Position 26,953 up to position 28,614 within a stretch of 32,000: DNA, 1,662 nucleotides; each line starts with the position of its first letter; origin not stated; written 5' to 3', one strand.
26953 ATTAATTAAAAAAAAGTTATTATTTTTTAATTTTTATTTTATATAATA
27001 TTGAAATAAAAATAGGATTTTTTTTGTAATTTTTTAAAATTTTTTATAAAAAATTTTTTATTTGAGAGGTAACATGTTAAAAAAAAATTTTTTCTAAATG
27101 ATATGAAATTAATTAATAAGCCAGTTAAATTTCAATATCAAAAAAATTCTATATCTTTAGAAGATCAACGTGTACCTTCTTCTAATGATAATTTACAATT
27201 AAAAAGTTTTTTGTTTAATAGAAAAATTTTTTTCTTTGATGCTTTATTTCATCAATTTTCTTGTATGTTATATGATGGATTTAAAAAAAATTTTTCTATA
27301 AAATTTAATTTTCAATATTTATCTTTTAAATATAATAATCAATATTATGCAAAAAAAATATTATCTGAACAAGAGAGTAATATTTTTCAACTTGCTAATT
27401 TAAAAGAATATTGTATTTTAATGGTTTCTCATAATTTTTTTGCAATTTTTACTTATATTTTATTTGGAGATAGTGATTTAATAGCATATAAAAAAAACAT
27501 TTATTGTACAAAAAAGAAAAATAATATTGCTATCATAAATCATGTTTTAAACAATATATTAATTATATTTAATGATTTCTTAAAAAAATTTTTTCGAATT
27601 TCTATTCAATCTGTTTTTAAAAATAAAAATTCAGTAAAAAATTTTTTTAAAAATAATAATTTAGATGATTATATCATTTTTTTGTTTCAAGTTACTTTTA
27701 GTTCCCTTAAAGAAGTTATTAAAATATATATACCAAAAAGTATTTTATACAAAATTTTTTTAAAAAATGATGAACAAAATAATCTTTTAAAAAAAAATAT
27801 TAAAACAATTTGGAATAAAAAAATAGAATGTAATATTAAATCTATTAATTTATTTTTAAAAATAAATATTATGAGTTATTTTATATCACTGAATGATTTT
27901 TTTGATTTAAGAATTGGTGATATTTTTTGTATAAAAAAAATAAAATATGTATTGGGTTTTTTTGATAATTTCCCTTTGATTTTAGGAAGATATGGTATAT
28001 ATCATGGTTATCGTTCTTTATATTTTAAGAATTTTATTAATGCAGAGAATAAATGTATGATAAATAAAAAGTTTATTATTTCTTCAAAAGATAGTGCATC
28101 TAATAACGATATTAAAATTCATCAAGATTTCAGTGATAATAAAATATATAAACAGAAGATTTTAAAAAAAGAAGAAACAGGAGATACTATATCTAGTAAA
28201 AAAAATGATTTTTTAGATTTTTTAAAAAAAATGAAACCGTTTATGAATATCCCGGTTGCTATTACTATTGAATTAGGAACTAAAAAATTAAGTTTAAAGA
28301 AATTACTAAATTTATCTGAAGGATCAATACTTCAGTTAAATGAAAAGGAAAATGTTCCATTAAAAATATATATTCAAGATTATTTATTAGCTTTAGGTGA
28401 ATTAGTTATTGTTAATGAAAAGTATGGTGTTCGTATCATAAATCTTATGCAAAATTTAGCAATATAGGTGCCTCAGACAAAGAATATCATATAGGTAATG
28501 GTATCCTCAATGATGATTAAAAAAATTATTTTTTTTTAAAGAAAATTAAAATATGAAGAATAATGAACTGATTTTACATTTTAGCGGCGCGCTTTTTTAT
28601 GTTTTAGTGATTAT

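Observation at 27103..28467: fliM and fliN fused into a single ORF, an injectisome SctQ-like C-ring gene with the ancestral fliN ATG kept in frame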

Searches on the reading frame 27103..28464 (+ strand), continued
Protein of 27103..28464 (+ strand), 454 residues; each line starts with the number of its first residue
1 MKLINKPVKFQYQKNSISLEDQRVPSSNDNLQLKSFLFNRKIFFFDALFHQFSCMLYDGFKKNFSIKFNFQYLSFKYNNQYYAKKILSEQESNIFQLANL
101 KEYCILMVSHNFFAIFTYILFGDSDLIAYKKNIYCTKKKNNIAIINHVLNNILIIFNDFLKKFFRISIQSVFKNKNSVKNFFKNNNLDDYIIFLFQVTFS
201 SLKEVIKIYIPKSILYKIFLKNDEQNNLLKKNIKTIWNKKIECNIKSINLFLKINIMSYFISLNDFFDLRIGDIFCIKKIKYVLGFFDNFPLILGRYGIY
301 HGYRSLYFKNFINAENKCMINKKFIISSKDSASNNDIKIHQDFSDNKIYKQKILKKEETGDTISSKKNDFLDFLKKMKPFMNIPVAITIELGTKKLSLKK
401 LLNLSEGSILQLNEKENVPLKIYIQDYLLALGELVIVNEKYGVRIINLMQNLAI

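Call 63: fold_search(model_id=the predicted structure, library=pdb)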
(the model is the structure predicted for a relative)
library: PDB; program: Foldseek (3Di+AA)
matches with E <= 10: 279; with E <= 0.001: 36
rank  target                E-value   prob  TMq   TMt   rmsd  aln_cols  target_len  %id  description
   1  4yxb_B                5.6e-15  1.00  0.30  0.74  10.6       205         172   24  FliM(SPOA)::FliN fusion protein (released 2015-06-03)
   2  4yxc_B                2.6e-14  1.00  0.29  0.76  18.1       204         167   26  Complex of FliM(SPOA)::FliN fusion protein and FliH(APAR)::T4lysozyme fusion protein (released 2015-06-03)
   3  4yxb_A                3.0e-14  1.00  0.30  0.79  11.5       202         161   26  FliM(SPOA)::FliN fusion protein (released 2015-06-03)
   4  8wiw_7                2.5e-10  1.00  0.32  0.47  11.8       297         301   15  Cryo-EM structure of the flagellar C ring in the CW state (released 2024-09-04)
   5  8umx_C                6.4e-10  1.00  0.32  0.49  11.1       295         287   16  Cryo-EM structure of a single subunit of a Clockwise-locked form of the Salmonella enterica Typhimurium flagellar C-ri (released 2024-01-24)
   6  8umd_C                7.6e-10  1.00  0.33  0.50  13.0       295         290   16  Cryo-EM structure of a single subunit of a Counterclockwise-locked form of the Salmonella enterica Typhimurium flagell (released 2024-01-24)
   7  8wo5_B1               2.8e-09  1.00  0.32  0.49  13.1       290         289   16  Cryo-EM structure of the intact flagellar motor-hook complex in the CCW state (released 2024-09-04)
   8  9n49_M                3.7e-09  1.00  0.32  0.48  12.8       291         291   16  C-ring - single subunit of the 34-mer CCW flagellar switch complex - FliF, FliG, FliM, and FliN from Salmonella (released 2025-03-12)
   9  8vid_M                4.3e-09  1.00  0.34  0.51  11.9       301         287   16  CW Flagellar Switch Complex with extra density - FliF, FliG, FliM, and FliN forming single subunit of the C-ring from  (released 2024-02-28)
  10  8vib_M                6.4e-09  1.00  0.33  0.51  11.4       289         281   17  CW Flagellar Switch Complex - FliF, FliG, FliM, and FliN forming single subunit of the C-ring from Salmonella (released 2024-02-28)
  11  5x0z_E                2.1e-05  1.00  0.30  0.69   4.8       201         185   12  Crystal structure of FliM-SpeE complex from H. pylori (released 2017-09-13)
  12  3qta_A                2.4e-05  1.00  0.31  0.61   5.3       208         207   10  Crystal structure of a CheC-like protein (rrnAC0528) from Haloarcula marismortui ATCC 43049 at 2.00 A resolution (released 2011-04-06)
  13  8wiw_0                5.2e-05  1.00  0.16  0.77   1.6        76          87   42  Cryo-EM structure of the flagellar C ring in the CW state (released 2024-09-04)
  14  5x0z_F                6.6e-05  1.00  0.30  0.69   4.4       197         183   12  Crystal structure of FliM-SpeE complex from H. pylori (released 2017-09-13)
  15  4gc8_A                1.0e-04  1.00  0.31  0.70   4.2       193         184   11  Crystal structure of FliM middle domain from H. pylori (released 2013-05-08)
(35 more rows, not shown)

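Call 64: find_encoding_contigs(protein=P0012, flank=2500, max_places=1)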
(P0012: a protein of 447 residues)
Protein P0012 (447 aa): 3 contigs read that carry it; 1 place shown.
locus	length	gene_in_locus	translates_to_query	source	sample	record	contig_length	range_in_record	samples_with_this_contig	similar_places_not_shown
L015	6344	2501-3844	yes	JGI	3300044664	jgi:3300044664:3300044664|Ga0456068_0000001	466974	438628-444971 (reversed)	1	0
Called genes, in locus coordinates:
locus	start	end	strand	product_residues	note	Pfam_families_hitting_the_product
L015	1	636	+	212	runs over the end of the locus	PF02108:FliH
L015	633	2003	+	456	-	PF00006:ATP-synt_ab, PF18269:T3SS_ATPase_C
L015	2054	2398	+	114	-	-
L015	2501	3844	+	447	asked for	PF01052:FliMN_C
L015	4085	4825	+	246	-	PF00813:FliP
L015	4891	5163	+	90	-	PF01313:Bac_export_3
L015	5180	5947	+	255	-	PF01311:Bac_export_1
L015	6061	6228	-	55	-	PF00471:Ribosomal_L33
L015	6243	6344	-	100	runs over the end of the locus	PF00830:Ribosomal_L28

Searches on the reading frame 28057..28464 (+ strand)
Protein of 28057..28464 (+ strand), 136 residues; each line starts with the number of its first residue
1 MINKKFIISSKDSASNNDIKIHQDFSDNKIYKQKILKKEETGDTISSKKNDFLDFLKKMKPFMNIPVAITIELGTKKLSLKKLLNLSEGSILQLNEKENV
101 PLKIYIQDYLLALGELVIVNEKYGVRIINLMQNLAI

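Call 4: search_protein_families(library=ncbifam, proteins=[window:28057-28464:+], max_evalue=1)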
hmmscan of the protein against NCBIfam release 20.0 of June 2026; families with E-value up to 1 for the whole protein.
window:28057-28464:+ (136 aa): 14 families
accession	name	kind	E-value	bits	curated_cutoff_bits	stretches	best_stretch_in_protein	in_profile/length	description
TIGR02480.1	fliN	equivalog_domain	1.9e-22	78.9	84.05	1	59-132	2-75/77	flagellar motor switch protein FliN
NF005995.1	PRK08119.1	equivalog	3e-18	66.4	218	1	27-132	268-371/376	flagellar motor switch phosphatase FliY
TIGR02551.1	SpaO_YscQ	equivalog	2.5e-14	54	100.8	1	43-130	215-300/300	type III secretion system cytoplasmic ring protein SctQ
NF005275.1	PRK06782.1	equivalog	2.7e-13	49.5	681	1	56-130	441-515/516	flagellar motor switch protein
NF006272.1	PRK08432.1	equivalog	7.4e-13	48.7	219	1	8-129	137-262/274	flagellar motor switch protein FliY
NF006273.1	PRK08433.1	equivalog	6.1e-10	39.3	114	1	50-132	6-88/100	flagellar motor switch protein FliN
TIGR01397.1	fliM_switch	equivalog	7.3e-07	28.6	219.6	1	61-129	249-317/320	flagellar motor switch protein FliM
NF006018.0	PRK08158.1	equivalog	9.8e-07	28.1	223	1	57-129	222-294/303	YscQ/HrcQ family type III secretion apparatus protein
NF005276.0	PRK06788.1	equivalog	2.4e-06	27.6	98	1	62-128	31-97/119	flagellar motor switch protein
NF005277.0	PRK06789.1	equivalog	3.1e-05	23.9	81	1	62-130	4-72/74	flagellar motor switch protein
NF005956.0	PRK08035.1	equivalog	0.011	14.9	230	1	62-128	248-314/323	YscQ/HrcQ family type III secretion apparatus protein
NF003580.0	PRK05248.3-1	equivalog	0.035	14.3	237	1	7-62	63-118/122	hypothetical protein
NF007898.0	PRK10604.1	equivalog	0.049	12.8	478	1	51-120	61-129/433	two-component system sensor histidine kinase RstB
NF004605.0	PRK05933.1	equivalog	0.083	11.9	536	1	68-129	309-371/372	type III secretion system protein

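Call 19: find_homologous_proteins(query=window:28057-28464:+, max_evalue=0.00001)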
Query window:28057-28464:+: 41 candidates shared short words with the query, none scored E <= 0.00001.
